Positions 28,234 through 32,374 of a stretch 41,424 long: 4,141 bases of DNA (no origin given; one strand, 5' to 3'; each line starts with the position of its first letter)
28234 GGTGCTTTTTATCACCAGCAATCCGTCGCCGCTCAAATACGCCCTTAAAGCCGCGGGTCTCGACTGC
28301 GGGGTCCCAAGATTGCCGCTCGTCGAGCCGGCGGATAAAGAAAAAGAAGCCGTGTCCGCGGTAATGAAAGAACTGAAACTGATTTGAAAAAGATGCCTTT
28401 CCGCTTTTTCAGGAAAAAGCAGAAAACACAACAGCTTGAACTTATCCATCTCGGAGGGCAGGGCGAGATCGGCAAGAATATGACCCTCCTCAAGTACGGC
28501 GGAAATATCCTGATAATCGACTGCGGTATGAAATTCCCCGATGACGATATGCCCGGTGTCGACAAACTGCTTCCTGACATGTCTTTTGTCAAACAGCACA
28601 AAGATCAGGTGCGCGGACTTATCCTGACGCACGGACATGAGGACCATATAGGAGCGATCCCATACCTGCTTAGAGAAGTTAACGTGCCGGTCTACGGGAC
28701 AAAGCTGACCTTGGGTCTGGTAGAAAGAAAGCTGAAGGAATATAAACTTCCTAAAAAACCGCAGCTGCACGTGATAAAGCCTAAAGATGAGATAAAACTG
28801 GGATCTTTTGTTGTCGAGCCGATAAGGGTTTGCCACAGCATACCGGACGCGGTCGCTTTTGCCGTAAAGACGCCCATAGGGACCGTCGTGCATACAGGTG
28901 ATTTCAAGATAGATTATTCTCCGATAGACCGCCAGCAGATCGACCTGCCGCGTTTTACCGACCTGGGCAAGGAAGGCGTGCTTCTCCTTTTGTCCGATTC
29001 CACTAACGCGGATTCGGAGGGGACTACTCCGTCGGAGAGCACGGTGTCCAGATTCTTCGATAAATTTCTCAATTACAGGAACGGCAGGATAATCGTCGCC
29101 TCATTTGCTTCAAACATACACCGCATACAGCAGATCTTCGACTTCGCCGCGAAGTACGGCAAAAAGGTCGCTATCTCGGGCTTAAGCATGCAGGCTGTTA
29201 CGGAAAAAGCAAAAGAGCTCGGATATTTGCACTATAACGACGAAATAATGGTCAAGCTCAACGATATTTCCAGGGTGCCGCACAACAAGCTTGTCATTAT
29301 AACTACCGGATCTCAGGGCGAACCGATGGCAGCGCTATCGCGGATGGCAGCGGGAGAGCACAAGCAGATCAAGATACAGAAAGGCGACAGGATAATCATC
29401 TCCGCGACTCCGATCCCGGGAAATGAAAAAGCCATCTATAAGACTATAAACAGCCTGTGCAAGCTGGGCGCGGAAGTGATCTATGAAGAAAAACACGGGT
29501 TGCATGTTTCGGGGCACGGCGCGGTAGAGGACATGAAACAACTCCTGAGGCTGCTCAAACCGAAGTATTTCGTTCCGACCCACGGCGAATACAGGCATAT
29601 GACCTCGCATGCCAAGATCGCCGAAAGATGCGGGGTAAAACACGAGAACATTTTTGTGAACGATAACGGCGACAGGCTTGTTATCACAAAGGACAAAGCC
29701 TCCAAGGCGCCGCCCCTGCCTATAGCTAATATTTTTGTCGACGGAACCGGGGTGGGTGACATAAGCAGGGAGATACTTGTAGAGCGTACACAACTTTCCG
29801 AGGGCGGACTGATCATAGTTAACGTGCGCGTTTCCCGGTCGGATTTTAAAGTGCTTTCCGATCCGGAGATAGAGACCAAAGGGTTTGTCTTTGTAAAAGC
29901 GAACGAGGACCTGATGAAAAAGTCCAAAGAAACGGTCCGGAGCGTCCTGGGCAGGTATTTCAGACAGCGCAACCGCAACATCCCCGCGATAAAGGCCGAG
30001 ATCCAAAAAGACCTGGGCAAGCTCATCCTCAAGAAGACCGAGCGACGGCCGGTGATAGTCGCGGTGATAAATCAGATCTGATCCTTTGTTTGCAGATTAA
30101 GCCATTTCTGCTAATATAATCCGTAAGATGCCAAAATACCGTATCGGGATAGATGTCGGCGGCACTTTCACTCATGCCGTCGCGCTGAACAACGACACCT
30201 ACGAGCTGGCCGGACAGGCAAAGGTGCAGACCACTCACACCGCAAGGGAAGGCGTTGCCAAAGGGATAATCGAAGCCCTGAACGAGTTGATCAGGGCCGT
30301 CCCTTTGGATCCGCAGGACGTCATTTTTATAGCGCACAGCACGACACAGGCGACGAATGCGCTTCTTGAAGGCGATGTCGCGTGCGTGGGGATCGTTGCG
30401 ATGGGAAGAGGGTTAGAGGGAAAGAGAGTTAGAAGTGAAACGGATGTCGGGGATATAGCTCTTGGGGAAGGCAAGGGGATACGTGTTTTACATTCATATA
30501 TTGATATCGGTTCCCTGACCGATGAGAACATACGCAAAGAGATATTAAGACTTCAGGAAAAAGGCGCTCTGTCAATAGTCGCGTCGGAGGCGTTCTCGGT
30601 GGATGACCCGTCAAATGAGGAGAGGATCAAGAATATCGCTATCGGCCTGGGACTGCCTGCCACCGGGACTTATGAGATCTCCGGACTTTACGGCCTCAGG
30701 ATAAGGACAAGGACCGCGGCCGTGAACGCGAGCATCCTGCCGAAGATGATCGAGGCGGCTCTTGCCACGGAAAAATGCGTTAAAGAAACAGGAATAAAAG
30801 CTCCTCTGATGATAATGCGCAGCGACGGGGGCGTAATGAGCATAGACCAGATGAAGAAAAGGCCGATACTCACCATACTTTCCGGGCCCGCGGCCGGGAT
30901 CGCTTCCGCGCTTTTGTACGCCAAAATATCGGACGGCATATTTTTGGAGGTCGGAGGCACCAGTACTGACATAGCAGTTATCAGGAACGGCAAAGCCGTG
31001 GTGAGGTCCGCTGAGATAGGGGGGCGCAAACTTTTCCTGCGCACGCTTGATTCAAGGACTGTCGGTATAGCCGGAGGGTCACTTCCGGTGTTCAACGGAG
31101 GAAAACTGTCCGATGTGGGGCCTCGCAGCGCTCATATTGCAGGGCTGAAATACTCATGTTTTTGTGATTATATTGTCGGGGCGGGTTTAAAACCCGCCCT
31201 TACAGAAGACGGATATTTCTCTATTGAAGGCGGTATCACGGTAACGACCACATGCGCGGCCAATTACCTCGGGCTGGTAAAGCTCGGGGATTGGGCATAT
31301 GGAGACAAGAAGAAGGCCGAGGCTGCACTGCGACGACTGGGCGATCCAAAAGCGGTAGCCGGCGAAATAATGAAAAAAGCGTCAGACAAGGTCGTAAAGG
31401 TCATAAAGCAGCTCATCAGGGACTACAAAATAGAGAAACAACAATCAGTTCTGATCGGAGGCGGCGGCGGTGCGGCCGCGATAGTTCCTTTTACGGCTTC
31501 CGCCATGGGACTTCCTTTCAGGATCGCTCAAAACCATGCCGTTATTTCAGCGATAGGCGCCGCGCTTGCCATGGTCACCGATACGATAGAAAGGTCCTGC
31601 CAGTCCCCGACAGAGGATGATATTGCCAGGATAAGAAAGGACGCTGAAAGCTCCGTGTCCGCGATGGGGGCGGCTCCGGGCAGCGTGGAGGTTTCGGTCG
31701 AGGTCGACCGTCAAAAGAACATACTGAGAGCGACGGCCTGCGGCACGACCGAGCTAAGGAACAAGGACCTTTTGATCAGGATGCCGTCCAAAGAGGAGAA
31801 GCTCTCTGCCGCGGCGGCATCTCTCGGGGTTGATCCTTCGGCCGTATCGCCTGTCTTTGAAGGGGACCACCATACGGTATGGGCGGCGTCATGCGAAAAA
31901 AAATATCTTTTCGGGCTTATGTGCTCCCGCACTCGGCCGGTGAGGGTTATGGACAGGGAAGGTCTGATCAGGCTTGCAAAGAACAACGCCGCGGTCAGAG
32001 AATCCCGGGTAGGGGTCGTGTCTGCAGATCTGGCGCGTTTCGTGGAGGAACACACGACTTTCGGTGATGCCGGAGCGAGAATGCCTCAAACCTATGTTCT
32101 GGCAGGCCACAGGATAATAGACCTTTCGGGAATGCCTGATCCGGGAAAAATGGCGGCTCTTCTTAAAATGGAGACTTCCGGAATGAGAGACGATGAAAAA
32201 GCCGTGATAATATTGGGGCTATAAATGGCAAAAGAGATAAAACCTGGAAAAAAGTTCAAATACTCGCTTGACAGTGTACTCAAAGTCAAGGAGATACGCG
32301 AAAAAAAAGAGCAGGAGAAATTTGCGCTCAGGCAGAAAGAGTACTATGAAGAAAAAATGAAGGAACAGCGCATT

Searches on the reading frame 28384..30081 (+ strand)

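Call 85: search_protein_families(library=pfam, proteins=[window:28384-30081:+], max_evalue=0.00001)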
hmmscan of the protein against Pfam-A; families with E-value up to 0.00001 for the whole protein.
window:28384-30081:+ (565 aa): 5 families
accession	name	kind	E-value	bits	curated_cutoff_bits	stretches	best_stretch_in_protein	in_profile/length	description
PF22505.1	RNase_J_b_CASP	-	3.2e-51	172.8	27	1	233-358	1-126/126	Ribonuclease J, beta-CASP domain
PF17770.6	RNase_J_C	-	1e-22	81.5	23.8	1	464-565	1-102/102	Ribonuclease J C-terminal domain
PF00753.33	Lactamase_B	-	1.1e-14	55.3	22.7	1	31-174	6-150/196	Metallo-beta-lactamase superfamily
PF12706.13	Lactamase_B_2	-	1.9e-11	44.4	27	1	66-175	22-144/200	Beta-lactamase superfamily domain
PF07521.17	RMMBL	-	2.3e-11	43.9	21.6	1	371-415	10-55/63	Zn-dependent metallo-hydrolase RNA specificity domain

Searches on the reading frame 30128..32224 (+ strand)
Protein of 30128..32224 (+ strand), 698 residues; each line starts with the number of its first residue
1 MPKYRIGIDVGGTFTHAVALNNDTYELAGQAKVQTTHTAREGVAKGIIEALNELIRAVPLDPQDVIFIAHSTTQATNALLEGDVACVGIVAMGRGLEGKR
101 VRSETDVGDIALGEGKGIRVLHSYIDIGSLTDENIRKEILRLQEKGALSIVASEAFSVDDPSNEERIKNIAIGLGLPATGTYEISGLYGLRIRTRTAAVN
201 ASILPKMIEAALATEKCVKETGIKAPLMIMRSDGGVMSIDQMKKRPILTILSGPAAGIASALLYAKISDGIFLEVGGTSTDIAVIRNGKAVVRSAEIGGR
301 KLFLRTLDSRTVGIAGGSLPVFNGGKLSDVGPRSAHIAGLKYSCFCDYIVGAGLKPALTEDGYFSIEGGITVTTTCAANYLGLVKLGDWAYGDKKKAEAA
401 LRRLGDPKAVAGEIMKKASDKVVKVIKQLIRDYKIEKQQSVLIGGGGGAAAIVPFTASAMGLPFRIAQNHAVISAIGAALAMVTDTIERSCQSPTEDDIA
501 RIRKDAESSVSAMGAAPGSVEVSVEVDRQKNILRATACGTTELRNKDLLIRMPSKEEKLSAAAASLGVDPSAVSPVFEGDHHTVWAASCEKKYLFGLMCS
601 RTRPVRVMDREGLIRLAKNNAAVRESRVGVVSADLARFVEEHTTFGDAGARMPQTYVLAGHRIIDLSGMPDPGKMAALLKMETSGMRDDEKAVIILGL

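Call 85: search_protein_families(library=pfam, proteins=[window:30128-32224:+], max_evalue=0.00001)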
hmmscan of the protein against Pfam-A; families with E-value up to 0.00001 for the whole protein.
window:30128-32224:+ (698 aa): 3 families
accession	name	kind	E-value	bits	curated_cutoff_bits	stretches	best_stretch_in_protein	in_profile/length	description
PF01968.24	Hydantoinase_A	-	4.1e-58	197.4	22.9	1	193-485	1-289/291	Hydantoinase/oxoprolinase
PF05378.19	Hydant_A_N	-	2.7e-24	86.3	25.2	1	5-171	1-172/176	Hydantoinase/oxoprolinase N-terminal region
PF13941.12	MutL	-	3e-06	26.7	27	0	8-57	4-51/450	MutL protein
